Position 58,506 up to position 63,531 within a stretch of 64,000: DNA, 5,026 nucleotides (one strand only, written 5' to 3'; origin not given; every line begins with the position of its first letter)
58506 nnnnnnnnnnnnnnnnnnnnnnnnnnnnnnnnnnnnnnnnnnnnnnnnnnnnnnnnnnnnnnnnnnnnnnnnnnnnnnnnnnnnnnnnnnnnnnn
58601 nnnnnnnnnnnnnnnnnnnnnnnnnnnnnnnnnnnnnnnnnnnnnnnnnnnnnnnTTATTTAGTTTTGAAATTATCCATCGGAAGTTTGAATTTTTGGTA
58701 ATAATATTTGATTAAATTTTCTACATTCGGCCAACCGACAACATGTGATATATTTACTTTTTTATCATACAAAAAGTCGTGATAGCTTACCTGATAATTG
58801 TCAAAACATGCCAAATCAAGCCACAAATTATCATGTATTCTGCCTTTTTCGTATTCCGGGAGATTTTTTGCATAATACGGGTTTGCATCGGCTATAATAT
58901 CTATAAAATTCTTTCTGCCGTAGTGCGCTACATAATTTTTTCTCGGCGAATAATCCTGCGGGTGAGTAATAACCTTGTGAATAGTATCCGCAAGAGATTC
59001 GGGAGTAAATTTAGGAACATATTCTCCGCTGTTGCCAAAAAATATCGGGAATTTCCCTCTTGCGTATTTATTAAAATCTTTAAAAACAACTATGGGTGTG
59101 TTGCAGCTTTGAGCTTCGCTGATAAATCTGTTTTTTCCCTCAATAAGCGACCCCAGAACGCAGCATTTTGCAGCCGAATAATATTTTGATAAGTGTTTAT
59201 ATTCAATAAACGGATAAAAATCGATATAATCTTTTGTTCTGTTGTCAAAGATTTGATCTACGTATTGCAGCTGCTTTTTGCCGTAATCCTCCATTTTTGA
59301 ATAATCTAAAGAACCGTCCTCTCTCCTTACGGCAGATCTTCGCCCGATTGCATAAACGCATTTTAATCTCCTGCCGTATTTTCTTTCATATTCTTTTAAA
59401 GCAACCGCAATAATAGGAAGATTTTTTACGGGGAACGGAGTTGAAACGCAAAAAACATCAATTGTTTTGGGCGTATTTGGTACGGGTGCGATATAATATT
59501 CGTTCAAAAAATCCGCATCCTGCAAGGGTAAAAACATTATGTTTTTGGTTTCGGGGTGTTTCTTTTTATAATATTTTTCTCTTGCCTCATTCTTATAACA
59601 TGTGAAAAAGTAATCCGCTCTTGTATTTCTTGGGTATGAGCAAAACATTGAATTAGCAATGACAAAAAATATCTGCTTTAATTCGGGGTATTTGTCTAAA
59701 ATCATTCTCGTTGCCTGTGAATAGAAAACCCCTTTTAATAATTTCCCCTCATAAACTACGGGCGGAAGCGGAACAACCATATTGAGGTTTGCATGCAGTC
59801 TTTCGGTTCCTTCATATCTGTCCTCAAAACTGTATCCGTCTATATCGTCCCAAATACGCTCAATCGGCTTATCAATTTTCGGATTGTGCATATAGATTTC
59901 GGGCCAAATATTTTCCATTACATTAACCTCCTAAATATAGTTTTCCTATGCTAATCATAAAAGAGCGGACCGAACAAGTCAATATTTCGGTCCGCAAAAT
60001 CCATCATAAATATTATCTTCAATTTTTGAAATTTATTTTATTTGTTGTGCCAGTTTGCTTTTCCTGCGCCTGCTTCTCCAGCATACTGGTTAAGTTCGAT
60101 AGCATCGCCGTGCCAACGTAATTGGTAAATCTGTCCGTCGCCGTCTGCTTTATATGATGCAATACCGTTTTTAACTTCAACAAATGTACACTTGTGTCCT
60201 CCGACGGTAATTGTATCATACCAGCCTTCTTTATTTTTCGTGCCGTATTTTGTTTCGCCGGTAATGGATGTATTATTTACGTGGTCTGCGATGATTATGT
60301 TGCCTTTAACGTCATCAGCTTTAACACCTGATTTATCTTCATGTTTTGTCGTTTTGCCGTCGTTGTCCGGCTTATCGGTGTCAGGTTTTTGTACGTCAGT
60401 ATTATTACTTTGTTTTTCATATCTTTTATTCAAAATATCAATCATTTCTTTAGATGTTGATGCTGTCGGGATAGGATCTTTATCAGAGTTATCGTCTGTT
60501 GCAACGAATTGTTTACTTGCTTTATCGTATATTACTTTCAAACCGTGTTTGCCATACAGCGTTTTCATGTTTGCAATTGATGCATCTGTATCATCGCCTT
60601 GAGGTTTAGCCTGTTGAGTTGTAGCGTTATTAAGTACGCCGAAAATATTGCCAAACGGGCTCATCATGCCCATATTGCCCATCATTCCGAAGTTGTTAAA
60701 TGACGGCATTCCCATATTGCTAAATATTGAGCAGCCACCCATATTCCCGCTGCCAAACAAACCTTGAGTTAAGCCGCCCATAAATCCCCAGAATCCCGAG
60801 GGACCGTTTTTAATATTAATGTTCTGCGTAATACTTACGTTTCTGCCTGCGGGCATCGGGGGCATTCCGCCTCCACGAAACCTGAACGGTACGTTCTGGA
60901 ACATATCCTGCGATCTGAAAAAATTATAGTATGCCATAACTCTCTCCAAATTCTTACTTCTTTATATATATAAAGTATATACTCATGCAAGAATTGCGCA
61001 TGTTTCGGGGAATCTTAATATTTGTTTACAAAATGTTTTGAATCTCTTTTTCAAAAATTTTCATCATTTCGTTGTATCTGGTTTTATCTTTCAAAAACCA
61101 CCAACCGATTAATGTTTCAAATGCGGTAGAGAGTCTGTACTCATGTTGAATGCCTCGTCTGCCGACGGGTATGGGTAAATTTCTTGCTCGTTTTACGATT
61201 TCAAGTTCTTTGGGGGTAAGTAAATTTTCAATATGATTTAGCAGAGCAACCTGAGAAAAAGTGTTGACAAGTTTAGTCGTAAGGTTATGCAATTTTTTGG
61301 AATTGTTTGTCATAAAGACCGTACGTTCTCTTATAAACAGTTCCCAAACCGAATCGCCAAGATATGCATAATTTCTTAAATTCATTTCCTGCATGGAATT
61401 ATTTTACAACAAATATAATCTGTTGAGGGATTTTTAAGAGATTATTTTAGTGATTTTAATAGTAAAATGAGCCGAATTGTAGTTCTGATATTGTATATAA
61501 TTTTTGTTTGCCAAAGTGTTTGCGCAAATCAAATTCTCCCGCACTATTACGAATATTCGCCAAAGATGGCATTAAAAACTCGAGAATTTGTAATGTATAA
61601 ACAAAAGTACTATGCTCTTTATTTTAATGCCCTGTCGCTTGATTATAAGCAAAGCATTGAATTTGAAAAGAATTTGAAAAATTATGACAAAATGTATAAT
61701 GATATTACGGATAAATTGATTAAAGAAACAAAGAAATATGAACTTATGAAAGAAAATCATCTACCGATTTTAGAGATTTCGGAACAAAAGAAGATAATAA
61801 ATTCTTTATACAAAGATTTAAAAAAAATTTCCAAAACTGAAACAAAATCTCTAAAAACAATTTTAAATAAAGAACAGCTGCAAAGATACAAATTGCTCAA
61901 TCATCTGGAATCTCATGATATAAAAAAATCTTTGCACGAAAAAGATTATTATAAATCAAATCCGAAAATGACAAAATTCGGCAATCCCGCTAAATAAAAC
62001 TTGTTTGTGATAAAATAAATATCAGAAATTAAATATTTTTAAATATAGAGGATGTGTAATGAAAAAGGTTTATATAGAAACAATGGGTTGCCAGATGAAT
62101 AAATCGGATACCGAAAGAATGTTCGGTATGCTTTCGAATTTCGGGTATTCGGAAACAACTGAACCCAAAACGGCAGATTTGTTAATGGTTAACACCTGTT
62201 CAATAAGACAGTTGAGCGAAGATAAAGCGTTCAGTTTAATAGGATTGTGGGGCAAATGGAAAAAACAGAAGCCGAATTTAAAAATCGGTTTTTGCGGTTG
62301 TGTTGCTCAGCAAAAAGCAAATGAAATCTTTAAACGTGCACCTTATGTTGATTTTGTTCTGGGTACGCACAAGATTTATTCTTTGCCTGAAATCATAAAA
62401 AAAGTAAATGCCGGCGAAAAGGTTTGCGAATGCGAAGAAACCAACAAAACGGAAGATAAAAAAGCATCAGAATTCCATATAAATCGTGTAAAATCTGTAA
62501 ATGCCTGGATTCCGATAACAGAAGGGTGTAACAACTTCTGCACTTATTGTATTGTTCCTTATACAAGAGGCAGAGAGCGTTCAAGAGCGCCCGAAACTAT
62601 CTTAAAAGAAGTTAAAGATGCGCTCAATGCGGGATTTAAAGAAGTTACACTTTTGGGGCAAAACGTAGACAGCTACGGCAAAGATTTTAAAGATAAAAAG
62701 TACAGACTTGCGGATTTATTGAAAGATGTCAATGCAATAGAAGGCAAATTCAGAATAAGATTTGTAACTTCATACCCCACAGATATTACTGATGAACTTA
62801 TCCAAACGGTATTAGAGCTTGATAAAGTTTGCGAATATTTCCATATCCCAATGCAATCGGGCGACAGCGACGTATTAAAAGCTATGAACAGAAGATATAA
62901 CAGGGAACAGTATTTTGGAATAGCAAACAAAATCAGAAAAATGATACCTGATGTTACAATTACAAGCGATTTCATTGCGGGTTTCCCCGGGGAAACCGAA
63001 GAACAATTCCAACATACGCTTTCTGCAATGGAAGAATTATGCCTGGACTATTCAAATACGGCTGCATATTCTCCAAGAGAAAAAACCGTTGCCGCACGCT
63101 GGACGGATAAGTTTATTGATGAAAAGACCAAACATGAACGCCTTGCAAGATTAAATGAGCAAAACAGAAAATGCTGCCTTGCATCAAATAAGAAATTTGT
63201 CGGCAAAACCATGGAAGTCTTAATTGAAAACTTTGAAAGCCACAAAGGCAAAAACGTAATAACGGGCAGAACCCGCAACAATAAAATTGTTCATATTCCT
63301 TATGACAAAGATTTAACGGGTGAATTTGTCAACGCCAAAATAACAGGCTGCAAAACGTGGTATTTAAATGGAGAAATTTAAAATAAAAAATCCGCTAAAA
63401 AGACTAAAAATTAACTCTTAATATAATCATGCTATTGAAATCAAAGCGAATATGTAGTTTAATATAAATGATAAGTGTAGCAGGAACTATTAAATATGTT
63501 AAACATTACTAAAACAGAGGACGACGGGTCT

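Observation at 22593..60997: Eight copies of a 35-bp bipartite promoter-like element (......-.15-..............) mark a candidate regulon of uncharacterised proteins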

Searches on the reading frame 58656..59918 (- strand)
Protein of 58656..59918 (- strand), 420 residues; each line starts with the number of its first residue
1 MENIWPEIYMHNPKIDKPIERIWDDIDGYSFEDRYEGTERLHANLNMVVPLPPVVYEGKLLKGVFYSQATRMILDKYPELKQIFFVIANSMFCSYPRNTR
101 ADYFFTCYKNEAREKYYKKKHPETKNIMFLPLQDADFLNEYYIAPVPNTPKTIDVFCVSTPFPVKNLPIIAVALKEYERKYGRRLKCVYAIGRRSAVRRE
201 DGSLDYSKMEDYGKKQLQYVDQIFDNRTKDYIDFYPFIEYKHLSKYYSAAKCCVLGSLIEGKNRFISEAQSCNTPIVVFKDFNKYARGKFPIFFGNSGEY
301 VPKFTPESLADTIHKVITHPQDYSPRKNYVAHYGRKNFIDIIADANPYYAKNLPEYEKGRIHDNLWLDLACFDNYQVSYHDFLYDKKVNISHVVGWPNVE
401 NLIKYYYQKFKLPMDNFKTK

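Call 21: search_protein_families(library=pfam, proteins=[window:58656-59918:-], max_evalue=0.001)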
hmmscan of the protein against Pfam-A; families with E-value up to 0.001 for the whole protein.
window:58656-59918:- (420 aa): 2 families
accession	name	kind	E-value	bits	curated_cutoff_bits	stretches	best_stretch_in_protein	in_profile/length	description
PF00534.26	Glycos_transf_1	-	2.7e-07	30.7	26.4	1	155-325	18-160/172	Glycosyl transferases group 1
PF13692.12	Glyco_trans_1_4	-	4.6e-06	27.4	27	1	225-318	54-141/142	Glycosyl transferases group 1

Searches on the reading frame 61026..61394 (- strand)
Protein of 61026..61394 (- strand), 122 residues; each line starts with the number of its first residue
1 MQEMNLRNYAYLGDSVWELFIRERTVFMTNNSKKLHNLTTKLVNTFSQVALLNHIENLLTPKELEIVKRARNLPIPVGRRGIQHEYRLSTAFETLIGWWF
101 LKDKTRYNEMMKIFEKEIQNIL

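Call 21: search_protein_families(library=pfam, proteins=[window:61026-61394:-], max_evalue=0.001)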
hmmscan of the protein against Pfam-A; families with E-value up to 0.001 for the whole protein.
window:61026-61394:- (122 aa): 1 family
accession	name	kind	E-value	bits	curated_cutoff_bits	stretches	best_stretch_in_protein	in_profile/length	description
PF00636.31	Ribonuclease_3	-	1e-18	68.4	27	1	9-103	3-101/102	Ribonuclease III domain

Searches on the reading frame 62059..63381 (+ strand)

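Call 33: search_protein_families(library=pfam, proteins=[window:62059-63381:+], max_evalue=0.01)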
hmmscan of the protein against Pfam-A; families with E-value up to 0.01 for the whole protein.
window:62059-63381:+ (440 aa): 4 families
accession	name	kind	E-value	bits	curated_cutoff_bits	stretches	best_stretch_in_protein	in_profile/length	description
PF04055.27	Radical_SAM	-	4.5e-31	108.7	29.5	1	151-322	1-164/166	Radical SAM superfamily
PF00919.26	UPF0004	-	6.9e-29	100.2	27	1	3-102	1-98/98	Uncharacterized protein family UPF0004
PF01938.26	TRAM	-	2.7e-11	43.6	21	1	378-440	1-60/61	TRAM domain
PF18693.7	TRAM_2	-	0.0002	21.9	27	1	381-440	1-62/63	TRAM domain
